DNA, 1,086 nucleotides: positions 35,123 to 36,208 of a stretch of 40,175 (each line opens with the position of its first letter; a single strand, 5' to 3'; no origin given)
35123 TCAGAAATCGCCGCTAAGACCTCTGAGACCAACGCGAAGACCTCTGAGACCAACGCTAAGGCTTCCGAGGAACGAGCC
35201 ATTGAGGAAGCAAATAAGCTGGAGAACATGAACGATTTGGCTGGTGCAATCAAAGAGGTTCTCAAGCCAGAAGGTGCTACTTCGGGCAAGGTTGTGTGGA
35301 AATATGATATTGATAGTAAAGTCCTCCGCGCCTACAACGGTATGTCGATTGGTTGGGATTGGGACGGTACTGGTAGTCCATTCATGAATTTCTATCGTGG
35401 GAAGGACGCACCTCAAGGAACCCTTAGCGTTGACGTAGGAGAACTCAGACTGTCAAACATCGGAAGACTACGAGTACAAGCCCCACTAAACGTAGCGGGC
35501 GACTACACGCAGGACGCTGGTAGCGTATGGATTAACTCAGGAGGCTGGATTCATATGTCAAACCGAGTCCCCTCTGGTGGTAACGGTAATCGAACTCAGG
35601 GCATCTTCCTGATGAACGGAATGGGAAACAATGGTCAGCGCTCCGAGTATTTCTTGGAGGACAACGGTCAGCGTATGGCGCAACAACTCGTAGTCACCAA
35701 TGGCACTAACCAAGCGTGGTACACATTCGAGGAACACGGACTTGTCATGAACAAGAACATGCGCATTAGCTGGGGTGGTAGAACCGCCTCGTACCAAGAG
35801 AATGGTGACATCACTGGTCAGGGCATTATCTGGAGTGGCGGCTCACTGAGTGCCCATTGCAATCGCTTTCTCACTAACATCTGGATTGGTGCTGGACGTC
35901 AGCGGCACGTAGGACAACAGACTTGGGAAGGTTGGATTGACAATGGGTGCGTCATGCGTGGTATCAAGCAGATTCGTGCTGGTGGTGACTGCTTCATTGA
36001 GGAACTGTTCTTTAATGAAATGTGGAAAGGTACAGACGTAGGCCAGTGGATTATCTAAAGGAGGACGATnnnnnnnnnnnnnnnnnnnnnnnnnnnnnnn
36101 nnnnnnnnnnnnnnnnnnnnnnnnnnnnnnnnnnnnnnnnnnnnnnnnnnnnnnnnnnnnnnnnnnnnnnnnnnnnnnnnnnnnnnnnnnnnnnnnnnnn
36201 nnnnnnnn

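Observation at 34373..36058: Tail fiber with conserved N-terminal anchor but unrecognised C-terminal receptor-binding half, plus in-frame heptad tandem repeat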

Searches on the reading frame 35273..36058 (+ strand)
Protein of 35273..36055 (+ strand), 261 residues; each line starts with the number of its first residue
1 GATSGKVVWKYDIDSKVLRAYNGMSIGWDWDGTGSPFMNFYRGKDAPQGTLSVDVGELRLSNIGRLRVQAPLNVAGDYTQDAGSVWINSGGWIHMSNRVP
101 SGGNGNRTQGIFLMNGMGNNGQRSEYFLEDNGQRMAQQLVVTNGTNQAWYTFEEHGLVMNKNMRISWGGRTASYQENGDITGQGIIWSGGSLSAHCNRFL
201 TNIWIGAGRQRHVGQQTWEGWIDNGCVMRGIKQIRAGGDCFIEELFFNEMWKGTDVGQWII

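Call 5: search_dna_similar(query=window:35357-36055:+, collection=phages, mode=protein, max_rows=40, max_evalue=0.001)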
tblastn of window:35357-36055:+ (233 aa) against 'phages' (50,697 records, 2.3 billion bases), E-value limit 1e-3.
Records with a match: 19; places in all: 19; records where one place covers at least 80% of the query: 16.
Best place of each record, by identity: <60% 19.
By first word of the organism name: Klebsiella 18; Pantoea 1.
By host as written in the record: Klebsiella pneumoniae 12; - 5; Pantoea deleyi 1; Klebsiella pneumoniae Nox11 1.
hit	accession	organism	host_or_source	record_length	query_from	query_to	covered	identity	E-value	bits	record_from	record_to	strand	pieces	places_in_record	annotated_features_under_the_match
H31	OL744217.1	Pantoea phage vB_PdeP_F5M1C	Pantoea deleyi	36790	1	233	100%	43.4%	4e-45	166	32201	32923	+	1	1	non-contractile tail fiber protein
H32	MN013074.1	Klebsiella phage vB_KpnP_Emp27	Klebsiella pneumoniae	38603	2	233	100%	43.5%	2e-46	170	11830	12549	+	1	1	putative tail fiber protein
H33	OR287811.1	Klebsiella phage VSG32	Klebsiella pneumoniae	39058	1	233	100%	43.3%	6e-46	168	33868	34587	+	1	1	tail fiber protein | putative tail fiber assembly protein U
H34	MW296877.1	Klebsiella phage Kpn-11mx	Klebsiella pneumoniae Nox11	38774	1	233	100%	43.0%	9e-47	171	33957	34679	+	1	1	tail fiber protein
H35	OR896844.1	Klebsiella phage PoeticCupcake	Klebsiella pneumoniae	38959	1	233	100%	43.0%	4e-46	169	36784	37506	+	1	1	tail fiber protein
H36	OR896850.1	Klebsiella phage ViciousJeremy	Klebsiella pneumoniae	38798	1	233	100%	43.0%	1e-44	164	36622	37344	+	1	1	tail fiber protein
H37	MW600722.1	Klebsiella phage KPP-5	Klebsiella pneumoniae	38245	1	233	100%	42.7%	3e-45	166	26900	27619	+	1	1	tail fiber protein | ssDNA binding protein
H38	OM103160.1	Klebsiella phage KpnP_VR4605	Klebsiella pneumoniae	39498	1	233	100%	42.6%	7e-44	162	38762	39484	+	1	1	non-contractile tail fiber protein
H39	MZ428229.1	Klebsiella phage vB_KpnP-VAC1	Klebsiella pneumoniae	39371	1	223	96%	29.0%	1e-14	78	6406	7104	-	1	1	tail fiber protein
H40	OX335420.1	Klebsiella phage mtp15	Sewage and Seine river water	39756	1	223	96%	28.6%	3e-13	74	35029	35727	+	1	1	record has no annotation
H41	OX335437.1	Klebsiella phage mtp8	Sewage and Seine river water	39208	1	223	96%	28.6%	4e-13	74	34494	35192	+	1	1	record has no annotation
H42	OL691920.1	Klebsiella phage vB8388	Klebsiella pneumoniae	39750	1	223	96%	28.6%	5e-13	73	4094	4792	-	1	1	hypothetical protein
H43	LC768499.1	Klebsiella phage phiKp_31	Klebsiella pneumoniae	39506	1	223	96%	28.6%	2e-12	71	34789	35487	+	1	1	hypothetical protein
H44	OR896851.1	Klebsiella phage MegaDucksbill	Klebsiella pneumoniae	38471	1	223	96%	27.7%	1e-9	64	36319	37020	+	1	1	tail fiber protein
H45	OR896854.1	Klebsiella phage Keithsmous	Klebsiella pneumoniae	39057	1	223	96%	27.7%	7e-9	61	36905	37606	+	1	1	tail fiber protein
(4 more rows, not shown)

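Call 7: search_protein_families(library=pfam, proteins=[window:35357-36058:+], max_evalue=1)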
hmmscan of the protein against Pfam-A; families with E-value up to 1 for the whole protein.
window:35357-36058:+ (233 aa): 0 families

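Call 8: search_protein_families(library=phrogs, proteins=[window:35357-36058:+], max_evalue=0.01)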
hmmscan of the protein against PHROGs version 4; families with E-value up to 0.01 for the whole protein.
window:35357-36058:+ (233 aa): 0 families

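Call 11: find_homologous_proteins(query=window:35273-36055:+, max_evalue=0.001)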
Query window:35273-36055:+: 219 candidates shared short words with the query, none scored E <= 0.001.

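Call 14: get_annotated_region(hit=H34, flank=2500)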
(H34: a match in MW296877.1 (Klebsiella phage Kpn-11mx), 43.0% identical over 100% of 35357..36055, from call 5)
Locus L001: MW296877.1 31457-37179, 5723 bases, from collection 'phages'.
description: Klebsiella phage Kpn-11mx, complete genome.
organism: Klebsiella phage Kpn-11mx (NCBI taxid 2794847)
taxonomy: Viruses; Duplodnaviria; Heunggongvirae; Uroviricota; Caudoviricetes; Autographiviridae; Studiervirinae; Teetrevirus
host: Klebsiella pneumoniae Nox11; source: wastewater; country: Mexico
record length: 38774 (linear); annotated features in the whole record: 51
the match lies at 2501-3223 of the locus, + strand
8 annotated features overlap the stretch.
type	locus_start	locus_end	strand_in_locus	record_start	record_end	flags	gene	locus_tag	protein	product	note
CDS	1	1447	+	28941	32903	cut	-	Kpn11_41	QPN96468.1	internal (core) protein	-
CDS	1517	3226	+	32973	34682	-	-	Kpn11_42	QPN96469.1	tail fiber protein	Similar to T7 gp17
CDS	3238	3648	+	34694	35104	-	-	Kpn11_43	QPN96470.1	hypothetical protein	-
CDS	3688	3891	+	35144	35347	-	-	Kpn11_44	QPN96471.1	holin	Phage holin, class II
CDS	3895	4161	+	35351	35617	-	-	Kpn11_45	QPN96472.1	DNA packaging protein A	DNA packaging protein A, T7-like gp18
CDS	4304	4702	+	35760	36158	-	-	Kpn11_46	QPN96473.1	I-spanin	-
CDS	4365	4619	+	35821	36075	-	-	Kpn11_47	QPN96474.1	O-spanin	-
CDS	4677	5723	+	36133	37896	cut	-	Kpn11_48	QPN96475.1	DNA packaging protein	-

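Call 16: get_annotated_region(hit=H39, flank=2500)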
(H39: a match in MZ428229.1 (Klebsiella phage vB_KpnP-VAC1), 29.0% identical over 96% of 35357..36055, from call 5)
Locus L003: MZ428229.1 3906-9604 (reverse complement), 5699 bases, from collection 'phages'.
description: Klebsiella phage vB_KpnP-VAC1, complete genome.
organism: Klebsiella phage vB_KpnP-VAC1 (NCBI taxid 2864360)
taxonomy: Viruses; Duplodnaviria; Heunggongvirae; Uroviricota; Caudoviricetes; Autographiviridae; Studiervirinae; Teetrevirus
host: Klebsiella pneumoniae; source: sewage water; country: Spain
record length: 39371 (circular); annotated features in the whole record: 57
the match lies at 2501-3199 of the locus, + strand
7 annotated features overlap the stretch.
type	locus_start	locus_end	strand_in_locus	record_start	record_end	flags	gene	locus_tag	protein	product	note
CDS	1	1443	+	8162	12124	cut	-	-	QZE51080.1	internal virion protein D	DNA ejectosome component, Internal protein D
CDS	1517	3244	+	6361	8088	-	-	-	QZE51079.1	tail fiber protein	-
CDS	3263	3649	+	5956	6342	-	-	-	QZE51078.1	ssDNA-binding protein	-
CDS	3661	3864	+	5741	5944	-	-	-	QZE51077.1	holin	-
CDS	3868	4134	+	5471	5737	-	-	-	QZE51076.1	terminase small subunit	-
CDS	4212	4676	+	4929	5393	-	-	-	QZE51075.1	I-spanin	-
CDS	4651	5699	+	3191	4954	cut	-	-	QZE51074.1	terminase large subunit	-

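Call 27: search_protein_representatives(protein=window:35273-36055:+)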
Query: 261 residues. Proteins with E-value up to 0.001 (for the whole library): 11; up to 1e-10: 6; up to 1e-30: 1. The best 11 are listed.
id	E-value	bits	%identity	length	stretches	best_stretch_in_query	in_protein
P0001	2.4e-52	194.5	46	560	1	4-261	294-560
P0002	4.3e-30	121.5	48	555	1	99-261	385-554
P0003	1.7e-28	116.3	42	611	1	55-261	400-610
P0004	2.7e-26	109.1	39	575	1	1-251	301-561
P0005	6.6e-13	65.1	28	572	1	4-260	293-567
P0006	3.7e-12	62.6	33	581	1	1-200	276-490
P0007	4.0e-07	46.2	31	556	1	74-252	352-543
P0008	7.4e-07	45.3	47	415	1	105-199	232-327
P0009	3.2e-05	39.9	44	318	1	152-237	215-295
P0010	1.3e-04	37.9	41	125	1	155-260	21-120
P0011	4.9e-04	36.0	45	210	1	155-228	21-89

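Call 38: find_homologous_proteins(query=A1, max_evalue=0.001)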
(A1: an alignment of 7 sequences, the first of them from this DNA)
Query A1 (7 sequences) (261 aa, profile of the alignment): 2 proteins with E <= 0.001 among 4730 candidates.
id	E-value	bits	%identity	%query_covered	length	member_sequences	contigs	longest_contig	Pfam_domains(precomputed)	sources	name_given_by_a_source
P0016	1.2e-57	214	43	71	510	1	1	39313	PF03906.21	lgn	-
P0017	1.2e-51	194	37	79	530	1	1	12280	PF05662.20,PF03906.21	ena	-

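Call 48: predict_structure(alignment_id=A1)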
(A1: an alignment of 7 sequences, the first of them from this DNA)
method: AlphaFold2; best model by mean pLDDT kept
length: 261 residues; sequences in the alignment: 7
mean_pLDDT: 51.6   pTM: 0.24
mean pLDDT of the five models: 51.6, 41.1, 39.8, 37.8, 37.6
residues with pLDDT >= 90: 0; 70-90: 42; 50-70: 96; < 50: 123
segments of 3 or more residues with pLDDT < 50: 1-23, 67-159, 217-219
pLDDT, mean of each block of 10 residues (from residue 1): 36 42 54 62 61 60 49 34 27 26 30 30 37 40 44 44 54 64 63 63 71 56 69 81 79 67 69
secondary structure, 60 per line:
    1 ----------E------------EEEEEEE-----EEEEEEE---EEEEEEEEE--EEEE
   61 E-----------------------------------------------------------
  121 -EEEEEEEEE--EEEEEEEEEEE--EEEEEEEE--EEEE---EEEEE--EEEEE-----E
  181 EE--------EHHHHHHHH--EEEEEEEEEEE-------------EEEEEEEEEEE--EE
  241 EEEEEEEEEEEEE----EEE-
elements in order: E24-30 E36-42 E46-54 E57-61 E122-130 E133-143 E146-153 E156-159 E163-167 E170-174 E180-182 H192-199 E202-212 E226-236 E239-253 E258-260

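Call 49: search_protein_families(library=ncbifam, proteins=[window:35273-36055:+], max_evalue=1)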
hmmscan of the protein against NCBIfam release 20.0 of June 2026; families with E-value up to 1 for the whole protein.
window:35273-36055:+ (261 aa): 0 families

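Call 62: fold_search(model_id=the predicted structure, library=pdb)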
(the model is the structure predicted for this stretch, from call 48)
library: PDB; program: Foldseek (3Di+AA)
matches with E <= 10: 507; with E <= 0.001: 2
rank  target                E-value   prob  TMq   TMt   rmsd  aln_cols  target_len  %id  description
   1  4a0t_B                8.3e-04  0.99  0.20  0.26  12.8       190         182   14  Structure of the carboxy-terminal domain of bacteriophage T7 fibre gp17 containing residues 371-553. (released 2012-05-30)
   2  4a0u_B                8.3e-04  0.98  0.20  0.26  14.9       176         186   16  Structure of the carboxy-terminal domain of bacteriophage T7 fibre gp17 containing residues 371-553, C2221 crystal for (released 2012-05-30)
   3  4a0t_A                1.2e-03  0.99  0.20  0.25  12.9       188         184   13  Structure of the carboxy-terminal domain of bacteriophage T7 fibre gp17 containing residues 371-553. (released 2012-05-30)
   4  6iys                  4.4e-02  0.35  0.15  0.15  18.1       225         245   10  Loop deletion and proline insertion mutant (deleting six residues and inserted three proline residues) (released 2019-07-03)
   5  8ond_A                1.0e-01  0.14  0.17  0.15  16.4       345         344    9  Structure of the C-terminal domains of the Bdellovibrio bacteriovorus Bd2133 fibre (released 2023-10-25)
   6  7e7v_A                1.1e-01  0.12  0.12  0.11  31.3       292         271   12  Crystal structure of RSL mutant in complex with sugar Ligand (released 2021-04-14)
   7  8ond_B                1.2e-01  0.12  0.16  0.14  17.3       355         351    9  Structure of the C-terminal domains of the Bdellovibrio bacteriovorus Bd2133 fibre (released 2023-10-25)
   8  6in9_B                1.3e-01  0.10  0.12  0.11  31.3       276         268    9  Crystal structure of MucB in complex with MucA(peri) (released 2019-07-24)
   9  2oy7                  1.5e-01  0.23  0.15  0.12  24.7       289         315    8  The crystal structure of OspA mutant (released 2008-03-04)
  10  8qcb_C                1.5e-01  0.11  0.13  0.10  29.9       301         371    8  CryoEM structure of a S. Cerevisiae Ski2387 complex in the open state (released 2023-11-08)
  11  4csd_B                1.7e-01  0.13  0.14  0.13  36.4       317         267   10  Structure of Monomeric Ralstonia solanacearum lectin (released 2014-10-08)
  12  9mge_B                2.0e-01  0.12  0.14  0.11  31.9       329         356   10  beta-barrel assembly machine from Escherichia coli in an early state of substrate assembly (released 2025-12-17)
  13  6in9_A                2.0e-01  0.08  0.11  0.11  32.3       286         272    6  Crystal structure of MucB in complex with MucA(peri) (released 2019-07-24)
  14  6lys_B                2.0e-01  0.08  0.11  0.08  32.5       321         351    9  Structure of the BAM complex (released 2021-01-13)
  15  7e7u_A                2.3e-01  0.08  0.11  0.11  31.8       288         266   12  Crystal structure of RSL mutant in complex with sugar Ligand (released 2021-04-14)
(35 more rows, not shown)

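Call 101: search_dna_similar(query=window:35405-36055:+, collection=plasmids, mode=protein, max_rows=10, max_evalue=0.01)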
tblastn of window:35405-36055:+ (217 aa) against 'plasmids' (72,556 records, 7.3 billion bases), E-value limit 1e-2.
No match.
